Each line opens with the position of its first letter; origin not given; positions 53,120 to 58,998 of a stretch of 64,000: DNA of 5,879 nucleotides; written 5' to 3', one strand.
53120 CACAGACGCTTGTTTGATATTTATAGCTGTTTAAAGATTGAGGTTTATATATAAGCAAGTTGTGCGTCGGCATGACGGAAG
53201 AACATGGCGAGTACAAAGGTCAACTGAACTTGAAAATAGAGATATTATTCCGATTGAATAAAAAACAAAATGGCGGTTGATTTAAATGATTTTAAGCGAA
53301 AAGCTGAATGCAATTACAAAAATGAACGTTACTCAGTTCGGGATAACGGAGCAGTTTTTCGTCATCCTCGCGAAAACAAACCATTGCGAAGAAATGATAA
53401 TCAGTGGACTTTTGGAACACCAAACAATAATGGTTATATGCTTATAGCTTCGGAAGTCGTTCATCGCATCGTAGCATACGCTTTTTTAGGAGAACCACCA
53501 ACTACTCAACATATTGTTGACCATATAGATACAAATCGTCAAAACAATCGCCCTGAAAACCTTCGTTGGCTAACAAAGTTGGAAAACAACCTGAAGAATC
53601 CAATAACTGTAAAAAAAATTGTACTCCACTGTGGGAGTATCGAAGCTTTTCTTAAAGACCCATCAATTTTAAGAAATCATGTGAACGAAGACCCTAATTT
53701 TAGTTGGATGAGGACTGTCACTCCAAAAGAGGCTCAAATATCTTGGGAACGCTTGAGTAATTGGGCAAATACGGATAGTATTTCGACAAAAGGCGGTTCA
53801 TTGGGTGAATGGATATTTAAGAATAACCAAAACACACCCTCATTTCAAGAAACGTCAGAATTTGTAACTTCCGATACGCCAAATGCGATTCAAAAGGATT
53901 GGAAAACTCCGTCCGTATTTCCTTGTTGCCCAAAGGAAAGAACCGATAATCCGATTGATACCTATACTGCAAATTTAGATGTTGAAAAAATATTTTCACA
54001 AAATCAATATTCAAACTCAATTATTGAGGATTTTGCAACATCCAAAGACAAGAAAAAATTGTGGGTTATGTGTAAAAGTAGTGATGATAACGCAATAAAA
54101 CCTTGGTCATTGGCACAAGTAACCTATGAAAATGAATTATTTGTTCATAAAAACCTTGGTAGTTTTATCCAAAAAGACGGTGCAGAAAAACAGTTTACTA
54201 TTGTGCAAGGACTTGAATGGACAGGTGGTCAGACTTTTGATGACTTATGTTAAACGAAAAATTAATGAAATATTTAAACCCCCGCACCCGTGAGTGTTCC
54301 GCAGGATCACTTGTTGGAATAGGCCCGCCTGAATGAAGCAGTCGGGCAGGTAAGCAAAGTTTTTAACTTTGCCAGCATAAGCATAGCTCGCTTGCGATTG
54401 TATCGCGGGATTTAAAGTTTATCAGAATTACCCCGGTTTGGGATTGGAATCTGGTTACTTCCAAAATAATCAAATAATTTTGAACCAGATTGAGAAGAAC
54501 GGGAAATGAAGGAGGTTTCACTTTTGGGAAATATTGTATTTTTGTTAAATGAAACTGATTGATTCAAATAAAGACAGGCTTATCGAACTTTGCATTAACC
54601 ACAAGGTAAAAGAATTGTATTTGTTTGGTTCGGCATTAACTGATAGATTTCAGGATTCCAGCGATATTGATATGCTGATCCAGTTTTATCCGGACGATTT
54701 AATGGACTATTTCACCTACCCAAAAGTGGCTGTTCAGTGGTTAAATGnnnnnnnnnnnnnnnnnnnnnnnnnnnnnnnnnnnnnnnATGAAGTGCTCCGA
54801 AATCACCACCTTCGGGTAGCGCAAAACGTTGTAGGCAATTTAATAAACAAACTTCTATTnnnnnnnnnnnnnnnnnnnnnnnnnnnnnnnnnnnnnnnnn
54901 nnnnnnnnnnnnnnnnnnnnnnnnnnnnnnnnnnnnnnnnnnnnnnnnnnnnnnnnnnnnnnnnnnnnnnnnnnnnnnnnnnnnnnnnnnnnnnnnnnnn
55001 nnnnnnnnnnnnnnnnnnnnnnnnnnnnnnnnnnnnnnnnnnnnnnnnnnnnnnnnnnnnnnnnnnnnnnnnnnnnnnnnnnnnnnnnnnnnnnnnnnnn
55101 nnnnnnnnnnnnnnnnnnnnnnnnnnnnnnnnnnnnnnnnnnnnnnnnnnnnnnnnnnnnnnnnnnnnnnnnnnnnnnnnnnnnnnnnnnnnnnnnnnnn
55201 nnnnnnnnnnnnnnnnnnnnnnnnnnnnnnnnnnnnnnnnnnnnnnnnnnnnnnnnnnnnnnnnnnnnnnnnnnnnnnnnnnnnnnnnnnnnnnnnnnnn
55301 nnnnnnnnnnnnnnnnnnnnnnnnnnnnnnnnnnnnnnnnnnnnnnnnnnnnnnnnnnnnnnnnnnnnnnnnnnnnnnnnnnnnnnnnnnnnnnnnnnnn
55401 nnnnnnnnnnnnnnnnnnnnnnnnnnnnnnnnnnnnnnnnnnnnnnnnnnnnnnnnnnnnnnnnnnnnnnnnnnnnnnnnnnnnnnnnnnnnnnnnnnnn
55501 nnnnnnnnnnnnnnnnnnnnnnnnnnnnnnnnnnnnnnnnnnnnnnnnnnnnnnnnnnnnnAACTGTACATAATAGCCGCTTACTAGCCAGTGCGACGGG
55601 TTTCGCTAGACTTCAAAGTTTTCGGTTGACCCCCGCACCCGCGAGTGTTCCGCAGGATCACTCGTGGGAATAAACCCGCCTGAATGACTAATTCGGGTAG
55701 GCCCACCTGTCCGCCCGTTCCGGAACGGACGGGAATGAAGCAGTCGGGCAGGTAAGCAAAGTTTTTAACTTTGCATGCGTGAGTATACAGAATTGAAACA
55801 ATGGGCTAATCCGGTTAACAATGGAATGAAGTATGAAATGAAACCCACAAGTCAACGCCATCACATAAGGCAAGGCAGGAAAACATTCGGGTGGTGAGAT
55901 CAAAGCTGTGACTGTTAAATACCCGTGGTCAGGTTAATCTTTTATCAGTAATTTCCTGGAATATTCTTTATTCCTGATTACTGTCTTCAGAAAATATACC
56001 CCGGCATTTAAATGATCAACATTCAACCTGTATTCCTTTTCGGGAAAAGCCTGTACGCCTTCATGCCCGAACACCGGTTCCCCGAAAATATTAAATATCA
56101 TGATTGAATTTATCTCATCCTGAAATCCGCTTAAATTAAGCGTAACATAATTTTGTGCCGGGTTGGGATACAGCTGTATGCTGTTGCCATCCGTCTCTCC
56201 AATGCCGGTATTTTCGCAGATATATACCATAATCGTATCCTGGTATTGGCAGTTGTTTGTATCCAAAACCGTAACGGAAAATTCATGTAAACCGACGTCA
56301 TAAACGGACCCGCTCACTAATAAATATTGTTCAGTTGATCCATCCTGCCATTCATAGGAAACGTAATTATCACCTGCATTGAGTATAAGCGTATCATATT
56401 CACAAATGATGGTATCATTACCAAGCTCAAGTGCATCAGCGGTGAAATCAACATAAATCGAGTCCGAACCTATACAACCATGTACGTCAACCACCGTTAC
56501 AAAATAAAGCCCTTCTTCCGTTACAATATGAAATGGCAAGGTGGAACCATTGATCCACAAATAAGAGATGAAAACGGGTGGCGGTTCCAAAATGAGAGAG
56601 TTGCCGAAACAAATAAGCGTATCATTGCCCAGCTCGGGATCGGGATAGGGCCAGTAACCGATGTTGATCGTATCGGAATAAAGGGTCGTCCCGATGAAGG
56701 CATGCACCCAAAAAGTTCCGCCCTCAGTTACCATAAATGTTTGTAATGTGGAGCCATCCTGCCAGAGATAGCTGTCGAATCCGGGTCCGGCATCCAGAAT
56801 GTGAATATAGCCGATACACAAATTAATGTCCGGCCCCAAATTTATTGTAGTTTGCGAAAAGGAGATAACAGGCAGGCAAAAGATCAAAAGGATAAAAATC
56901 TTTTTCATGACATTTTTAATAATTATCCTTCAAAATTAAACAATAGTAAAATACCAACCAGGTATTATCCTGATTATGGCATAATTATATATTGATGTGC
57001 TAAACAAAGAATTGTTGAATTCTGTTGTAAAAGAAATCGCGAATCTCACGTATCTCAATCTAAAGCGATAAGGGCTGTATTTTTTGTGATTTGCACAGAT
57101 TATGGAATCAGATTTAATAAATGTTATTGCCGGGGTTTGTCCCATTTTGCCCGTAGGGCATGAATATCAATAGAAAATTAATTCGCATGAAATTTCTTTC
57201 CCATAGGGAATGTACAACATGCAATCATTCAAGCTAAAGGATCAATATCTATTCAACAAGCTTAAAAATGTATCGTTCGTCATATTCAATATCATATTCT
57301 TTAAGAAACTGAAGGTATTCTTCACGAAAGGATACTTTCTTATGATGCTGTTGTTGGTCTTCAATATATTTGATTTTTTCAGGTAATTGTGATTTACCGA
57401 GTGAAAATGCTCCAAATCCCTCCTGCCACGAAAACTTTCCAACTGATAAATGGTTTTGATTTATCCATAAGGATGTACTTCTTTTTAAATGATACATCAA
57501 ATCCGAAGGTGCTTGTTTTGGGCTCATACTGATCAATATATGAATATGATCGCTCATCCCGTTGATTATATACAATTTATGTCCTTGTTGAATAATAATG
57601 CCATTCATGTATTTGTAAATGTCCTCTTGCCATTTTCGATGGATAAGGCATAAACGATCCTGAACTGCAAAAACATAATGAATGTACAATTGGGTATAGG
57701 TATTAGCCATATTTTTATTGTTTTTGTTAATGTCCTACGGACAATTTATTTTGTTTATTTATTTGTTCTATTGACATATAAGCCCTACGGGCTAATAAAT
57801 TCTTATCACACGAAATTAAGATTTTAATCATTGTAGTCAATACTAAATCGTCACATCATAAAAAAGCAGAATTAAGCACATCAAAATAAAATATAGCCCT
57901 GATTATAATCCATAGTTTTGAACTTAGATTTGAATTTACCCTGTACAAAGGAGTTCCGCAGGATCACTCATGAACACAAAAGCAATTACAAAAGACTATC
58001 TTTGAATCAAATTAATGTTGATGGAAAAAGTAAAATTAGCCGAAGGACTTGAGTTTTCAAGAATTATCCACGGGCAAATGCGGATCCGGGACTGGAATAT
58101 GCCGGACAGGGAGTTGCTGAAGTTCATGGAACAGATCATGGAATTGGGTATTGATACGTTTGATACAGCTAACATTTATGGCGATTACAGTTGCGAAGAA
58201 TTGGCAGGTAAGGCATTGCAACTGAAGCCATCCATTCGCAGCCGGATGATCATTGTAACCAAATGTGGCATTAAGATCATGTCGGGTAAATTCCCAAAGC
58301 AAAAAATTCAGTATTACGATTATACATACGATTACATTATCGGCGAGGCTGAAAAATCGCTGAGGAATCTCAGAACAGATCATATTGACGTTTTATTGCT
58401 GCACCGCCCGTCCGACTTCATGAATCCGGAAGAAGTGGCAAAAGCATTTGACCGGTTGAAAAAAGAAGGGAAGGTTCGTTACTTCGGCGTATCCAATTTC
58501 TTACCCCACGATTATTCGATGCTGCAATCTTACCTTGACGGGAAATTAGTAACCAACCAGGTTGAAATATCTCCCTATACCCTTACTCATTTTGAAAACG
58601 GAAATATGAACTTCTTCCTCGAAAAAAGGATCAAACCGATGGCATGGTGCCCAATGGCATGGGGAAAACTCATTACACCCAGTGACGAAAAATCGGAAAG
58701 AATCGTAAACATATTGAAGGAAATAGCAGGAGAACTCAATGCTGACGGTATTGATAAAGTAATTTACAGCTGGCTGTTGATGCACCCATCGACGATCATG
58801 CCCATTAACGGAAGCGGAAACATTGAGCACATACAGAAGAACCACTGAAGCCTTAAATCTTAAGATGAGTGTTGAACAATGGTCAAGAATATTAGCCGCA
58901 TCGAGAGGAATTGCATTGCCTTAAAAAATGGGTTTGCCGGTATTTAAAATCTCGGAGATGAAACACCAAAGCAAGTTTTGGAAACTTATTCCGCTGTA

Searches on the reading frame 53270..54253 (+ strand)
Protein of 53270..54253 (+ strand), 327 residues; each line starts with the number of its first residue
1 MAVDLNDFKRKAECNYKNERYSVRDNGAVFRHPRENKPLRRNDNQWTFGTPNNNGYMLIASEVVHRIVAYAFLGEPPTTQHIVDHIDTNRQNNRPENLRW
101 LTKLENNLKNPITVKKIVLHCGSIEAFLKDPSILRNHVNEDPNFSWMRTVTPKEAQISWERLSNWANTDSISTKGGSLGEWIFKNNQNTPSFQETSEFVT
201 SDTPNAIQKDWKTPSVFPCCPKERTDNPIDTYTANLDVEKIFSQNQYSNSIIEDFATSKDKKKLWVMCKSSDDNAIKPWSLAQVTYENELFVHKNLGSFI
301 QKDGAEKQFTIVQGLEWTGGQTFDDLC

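Call 11: search_protein_families(library=pfam, proteins=[window:53270-54253:+], max_evalue=0.01)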
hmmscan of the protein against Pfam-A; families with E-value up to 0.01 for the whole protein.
window:53270-54253:+ (327 aa): 2 families
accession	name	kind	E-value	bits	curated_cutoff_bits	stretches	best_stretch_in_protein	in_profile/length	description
PF13392.12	HNH_3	-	2.2e-17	62.8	24.8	1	64-107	3-45/46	HNH endonuclease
PF14022.11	DUF4238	-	0.0068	16.3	27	0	192-221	191-220/281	Protein of unknown function (DUF4238)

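Call 65: search_protein_families(library=padloc, proteins=[window:53270-54253:+], max_evalue=0.01)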
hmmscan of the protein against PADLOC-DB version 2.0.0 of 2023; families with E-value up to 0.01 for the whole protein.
window:53270-54253:+ (327 aa): 2 families
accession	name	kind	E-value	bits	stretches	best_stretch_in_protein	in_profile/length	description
PDLC03687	HEase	-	1.1e-10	39.7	1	20-110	12-100/178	homing endonuclease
PDLC03672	HEase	-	0.0022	15.8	1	21-110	15-105/199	homing endonuclease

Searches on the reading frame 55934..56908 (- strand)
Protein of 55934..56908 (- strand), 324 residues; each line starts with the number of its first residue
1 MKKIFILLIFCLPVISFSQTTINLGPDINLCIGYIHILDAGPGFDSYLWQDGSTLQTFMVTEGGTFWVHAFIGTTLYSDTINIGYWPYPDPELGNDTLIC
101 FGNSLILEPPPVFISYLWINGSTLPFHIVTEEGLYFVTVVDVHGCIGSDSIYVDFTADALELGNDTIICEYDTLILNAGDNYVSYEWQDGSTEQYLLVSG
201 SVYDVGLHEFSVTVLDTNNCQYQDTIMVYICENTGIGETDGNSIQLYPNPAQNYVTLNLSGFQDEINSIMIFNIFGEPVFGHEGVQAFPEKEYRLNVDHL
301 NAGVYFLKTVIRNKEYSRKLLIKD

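Call 91: search_protein_families(library=pfam, proteins=[window:55934-56908:-], max_evalue=0.001)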
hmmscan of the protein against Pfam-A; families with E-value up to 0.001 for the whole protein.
window:55934-56908:- (324 aa): 1 family
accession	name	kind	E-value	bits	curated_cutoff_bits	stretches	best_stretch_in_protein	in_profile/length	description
PF18962.6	Por_Secre_tail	-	3.3e-13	50.2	27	1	246-322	1-75/75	Secretion system C-terminal sorting domain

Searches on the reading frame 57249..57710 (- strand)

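Call 91: search_protein_families(library=pfam, proteins=[window:57249-57710:-], max_evalue=0.001)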
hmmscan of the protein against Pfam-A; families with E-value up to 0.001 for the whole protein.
window:57249-57710:- (153 aa): 1 family
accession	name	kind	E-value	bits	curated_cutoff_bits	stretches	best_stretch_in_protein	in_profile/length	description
PF01797.21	Y1_Tnp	-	2.1e-25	89.7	23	1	5-119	2-121/121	Transposase IS200 like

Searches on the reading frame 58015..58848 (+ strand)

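Call 91: search_protein_families(library=pfam, proteins=[window:58015-58848:+], max_evalue=0.001)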
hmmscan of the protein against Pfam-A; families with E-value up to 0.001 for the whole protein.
window:58015-58848:+ (277 aa): 2 families
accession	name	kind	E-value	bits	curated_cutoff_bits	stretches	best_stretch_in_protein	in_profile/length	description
PF00248.27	Aldo_ket_red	-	4.7e-45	154.3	24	1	17-276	2-270/291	Aldo/keto reductase family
PF22674.2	C2185-like_N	-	0.00046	20.9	27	0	140-190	13-62/91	C2185-like, N-terminal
